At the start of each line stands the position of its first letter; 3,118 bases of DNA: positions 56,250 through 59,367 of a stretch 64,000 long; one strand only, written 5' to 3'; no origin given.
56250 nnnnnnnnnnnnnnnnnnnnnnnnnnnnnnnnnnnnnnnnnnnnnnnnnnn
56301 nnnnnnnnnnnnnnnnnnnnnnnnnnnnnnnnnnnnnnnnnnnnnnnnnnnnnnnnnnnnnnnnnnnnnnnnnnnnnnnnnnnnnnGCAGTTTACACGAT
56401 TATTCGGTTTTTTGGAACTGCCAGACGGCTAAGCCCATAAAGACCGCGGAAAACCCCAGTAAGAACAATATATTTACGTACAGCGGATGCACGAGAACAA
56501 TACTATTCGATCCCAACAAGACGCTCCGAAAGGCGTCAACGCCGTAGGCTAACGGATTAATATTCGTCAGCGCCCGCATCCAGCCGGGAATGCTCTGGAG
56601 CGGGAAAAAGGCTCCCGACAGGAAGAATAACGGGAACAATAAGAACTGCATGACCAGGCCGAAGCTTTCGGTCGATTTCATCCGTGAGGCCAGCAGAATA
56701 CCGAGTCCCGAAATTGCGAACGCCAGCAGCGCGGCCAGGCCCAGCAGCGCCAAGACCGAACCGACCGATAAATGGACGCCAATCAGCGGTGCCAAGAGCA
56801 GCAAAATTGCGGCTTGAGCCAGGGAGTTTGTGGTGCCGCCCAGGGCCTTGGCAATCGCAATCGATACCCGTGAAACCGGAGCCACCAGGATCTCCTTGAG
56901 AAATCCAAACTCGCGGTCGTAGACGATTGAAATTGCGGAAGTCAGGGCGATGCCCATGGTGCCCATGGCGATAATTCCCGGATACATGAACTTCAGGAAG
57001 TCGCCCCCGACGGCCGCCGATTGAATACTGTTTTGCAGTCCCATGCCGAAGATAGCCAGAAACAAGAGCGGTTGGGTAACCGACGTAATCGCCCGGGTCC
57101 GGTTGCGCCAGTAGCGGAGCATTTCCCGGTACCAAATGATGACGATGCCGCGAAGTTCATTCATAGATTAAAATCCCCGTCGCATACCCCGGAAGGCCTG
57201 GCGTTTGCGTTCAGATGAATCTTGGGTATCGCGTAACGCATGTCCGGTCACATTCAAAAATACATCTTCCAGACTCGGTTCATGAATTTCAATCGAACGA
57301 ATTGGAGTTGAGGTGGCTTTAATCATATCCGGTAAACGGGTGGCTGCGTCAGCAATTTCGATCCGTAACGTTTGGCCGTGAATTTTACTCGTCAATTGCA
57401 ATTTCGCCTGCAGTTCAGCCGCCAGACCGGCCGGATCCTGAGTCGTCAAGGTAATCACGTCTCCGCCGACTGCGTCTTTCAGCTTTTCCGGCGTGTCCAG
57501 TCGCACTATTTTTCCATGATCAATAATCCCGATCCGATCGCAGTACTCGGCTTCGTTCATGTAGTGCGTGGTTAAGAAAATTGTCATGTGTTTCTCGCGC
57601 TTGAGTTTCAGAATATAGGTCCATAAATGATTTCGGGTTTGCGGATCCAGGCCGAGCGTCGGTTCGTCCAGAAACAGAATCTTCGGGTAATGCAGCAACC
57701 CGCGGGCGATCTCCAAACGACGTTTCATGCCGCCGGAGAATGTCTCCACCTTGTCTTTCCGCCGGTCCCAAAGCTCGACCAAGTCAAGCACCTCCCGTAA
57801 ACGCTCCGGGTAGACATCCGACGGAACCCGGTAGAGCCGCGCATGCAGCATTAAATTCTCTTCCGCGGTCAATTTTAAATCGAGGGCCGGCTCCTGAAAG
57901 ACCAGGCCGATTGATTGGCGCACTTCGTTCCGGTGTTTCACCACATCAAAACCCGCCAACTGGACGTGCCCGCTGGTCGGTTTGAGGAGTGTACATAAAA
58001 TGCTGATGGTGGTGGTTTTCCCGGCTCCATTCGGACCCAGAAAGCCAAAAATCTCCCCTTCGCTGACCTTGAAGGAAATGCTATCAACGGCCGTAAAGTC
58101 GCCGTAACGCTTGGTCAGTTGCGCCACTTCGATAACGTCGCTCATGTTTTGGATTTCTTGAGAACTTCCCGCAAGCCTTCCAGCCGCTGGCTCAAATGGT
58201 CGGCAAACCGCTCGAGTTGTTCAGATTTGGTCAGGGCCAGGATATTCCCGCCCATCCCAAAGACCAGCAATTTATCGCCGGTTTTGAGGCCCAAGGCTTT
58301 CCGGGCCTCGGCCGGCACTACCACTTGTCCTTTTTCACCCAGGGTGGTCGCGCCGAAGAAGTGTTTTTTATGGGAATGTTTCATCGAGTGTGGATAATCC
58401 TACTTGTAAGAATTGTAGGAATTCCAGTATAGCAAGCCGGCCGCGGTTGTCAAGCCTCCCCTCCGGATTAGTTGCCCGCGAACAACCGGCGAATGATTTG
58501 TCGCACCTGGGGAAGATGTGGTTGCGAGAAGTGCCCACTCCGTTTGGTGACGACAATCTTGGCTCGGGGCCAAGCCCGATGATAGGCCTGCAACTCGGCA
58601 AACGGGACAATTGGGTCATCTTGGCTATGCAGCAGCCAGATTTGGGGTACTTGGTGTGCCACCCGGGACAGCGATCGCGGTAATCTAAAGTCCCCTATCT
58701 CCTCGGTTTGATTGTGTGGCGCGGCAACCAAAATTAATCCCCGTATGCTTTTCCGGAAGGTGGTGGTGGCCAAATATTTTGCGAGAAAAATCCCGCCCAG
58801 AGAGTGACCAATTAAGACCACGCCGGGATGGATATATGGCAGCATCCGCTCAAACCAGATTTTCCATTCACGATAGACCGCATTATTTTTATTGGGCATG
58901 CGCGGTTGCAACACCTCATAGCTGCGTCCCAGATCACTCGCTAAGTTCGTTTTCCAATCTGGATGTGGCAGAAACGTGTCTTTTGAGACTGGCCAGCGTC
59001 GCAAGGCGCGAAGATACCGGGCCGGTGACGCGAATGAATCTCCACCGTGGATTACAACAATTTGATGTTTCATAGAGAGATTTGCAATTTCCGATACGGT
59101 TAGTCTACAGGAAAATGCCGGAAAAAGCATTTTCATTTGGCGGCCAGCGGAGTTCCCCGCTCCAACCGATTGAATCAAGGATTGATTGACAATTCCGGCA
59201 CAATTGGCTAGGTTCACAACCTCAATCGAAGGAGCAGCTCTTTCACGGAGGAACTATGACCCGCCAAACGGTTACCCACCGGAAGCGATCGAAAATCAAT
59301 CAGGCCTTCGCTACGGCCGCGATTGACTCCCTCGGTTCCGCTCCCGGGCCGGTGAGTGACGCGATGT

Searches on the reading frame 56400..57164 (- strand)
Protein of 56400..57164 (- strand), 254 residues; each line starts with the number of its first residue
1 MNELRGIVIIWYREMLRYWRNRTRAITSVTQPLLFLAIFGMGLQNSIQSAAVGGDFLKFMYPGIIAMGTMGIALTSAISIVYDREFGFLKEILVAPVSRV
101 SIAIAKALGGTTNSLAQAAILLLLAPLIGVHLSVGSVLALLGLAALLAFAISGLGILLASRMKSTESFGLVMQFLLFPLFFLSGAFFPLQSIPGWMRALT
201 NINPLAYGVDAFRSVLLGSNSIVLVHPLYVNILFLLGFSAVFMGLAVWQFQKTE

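Call 7: search_protein_families(library=pfam, proteins=[window:56400-57164:-])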
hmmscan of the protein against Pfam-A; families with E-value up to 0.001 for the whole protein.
window:56400-57164:- (254 aa): 4 families
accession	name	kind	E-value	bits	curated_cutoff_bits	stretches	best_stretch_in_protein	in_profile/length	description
PF01061.29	ABC2_membrane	-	5.4e-38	131.1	26.9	1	7-216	3-210/211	ABC-2 type transporter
PF12698.13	ABC2_membrane_3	-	1.4e-20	74.2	31.6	1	54-248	158-347/347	ABC-2 family transporter protein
PF12679.13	ABC2_membrane_2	-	4e-07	30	27.2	1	54-253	72-281/283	ABC-2 family transporter protein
PF12730.13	ABC2_membrane_4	-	0.00021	21.8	27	1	28-176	22-175/179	ABC-2 family transporter protein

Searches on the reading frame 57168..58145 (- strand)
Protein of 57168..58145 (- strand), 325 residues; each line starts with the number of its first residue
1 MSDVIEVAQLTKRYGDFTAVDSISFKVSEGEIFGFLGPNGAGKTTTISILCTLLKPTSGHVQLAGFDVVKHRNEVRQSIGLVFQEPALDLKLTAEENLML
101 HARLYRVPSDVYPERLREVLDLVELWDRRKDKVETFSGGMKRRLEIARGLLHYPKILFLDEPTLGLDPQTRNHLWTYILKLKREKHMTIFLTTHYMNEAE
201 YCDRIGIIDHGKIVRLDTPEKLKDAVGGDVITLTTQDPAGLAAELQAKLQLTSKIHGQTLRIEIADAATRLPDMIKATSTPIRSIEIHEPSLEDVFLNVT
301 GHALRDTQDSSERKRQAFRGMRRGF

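Call 7: search_protein_families(library=pfam, proteins=[window:57168-58145:-])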
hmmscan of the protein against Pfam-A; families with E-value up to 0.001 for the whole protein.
window:57168-58145:- (325 aa): 4 families
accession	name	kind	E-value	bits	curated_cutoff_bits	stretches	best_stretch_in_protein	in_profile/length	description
PF00005.33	ABC_tran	-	7.9e-35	120.9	25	1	21-163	2-136/137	ABC transporter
PF13304.12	AAA_21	-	2.5e-09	38.1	27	1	129-194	231-298/304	AAA domain, putative AbiEii toxin, Type IV TA system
PF13732.12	DrrA1-3_C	-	8.6e-09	36.4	27.4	1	218-299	2-80/81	ATP-binding protein DrrA1-3-like, C-terminal domain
PF13175.12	AAA_15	-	2.2e-05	24.7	32.1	0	155-194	330-369/374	AAA ATPase domain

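Call 12: find_encoding_contigs(protein=window:57168-58145:-, flank=10000, max_places=6)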
Protein window:57168-58145:- (325 aa): 1 contig read that carries it; 1 place shown.
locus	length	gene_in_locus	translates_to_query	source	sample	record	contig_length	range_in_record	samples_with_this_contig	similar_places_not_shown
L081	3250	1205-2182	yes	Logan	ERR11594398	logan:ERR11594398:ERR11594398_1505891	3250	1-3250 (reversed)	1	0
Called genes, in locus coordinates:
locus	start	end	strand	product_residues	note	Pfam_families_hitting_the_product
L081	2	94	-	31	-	?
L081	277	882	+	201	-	PF12697:Abhydrolase_6 (faint), PF06821:Ser_hydrolase, PF00561:Abhydrolase_1 (weak)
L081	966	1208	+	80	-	PF04014:MazE_antitoxin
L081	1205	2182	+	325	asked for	PF00005:ABC_tran, PF13304:AAA_21 (weak), PF13732:DrrA1-3_C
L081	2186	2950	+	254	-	PF01061:ABC2_membrane, PF12679:ABC2_membrane_2 (weak), PF12698:ABC2_membrane_3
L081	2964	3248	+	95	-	?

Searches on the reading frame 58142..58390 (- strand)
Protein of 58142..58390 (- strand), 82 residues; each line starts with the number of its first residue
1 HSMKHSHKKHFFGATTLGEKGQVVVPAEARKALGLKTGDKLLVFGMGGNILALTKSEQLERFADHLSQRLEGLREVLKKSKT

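Call 48: search_protein_families(library=pfam, proteins=[window:58142-58390:-], max_evalue=0.01)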
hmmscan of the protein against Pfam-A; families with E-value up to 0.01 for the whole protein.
window:58142-58390:- (82 aa): 2 families
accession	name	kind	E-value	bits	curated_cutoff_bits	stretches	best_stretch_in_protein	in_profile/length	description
PF04014.23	MazE_antitoxin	-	3.1e-08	33.9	24.7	1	16-49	3-36/48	Antidote-toxin recognition MazE, bacterial antitoxin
PF15937.10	PrlF_antitoxin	-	0.0012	19.4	32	1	15-61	2-48/99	prlF antitoxin for toxin YhaV_toxin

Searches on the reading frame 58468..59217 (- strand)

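Call 7: search_protein_families(library=pfam, proteins=[window:58468-59217:-])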
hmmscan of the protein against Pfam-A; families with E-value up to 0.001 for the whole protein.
window:58468-59217:- (249 aa): 5 families
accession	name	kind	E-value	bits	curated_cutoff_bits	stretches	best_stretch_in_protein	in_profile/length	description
PF06821.19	Ser_hydrolase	-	5.3e-15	56.2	22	1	88-231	15-155/172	Serine hydrolase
PF00561.26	Abhydrolase_1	-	6.3e-10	39.6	25.8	1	128-187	66-128/245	alpha/beta hydrolase fold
PF12697.13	Abhydrolase_6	-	2.4e-07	32.1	26.3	0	91-167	19-95/217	Alpha/beta hydrolase family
PF12146.15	Hydrolase_4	-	4.8e-05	23.2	27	0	133-174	78-117/239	Serine aminopeptidase, S33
PF07819.20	PGAP1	-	5.2e-05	23.5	24.3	1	133-193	93-150/233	PGAP1-like alpha/beta domain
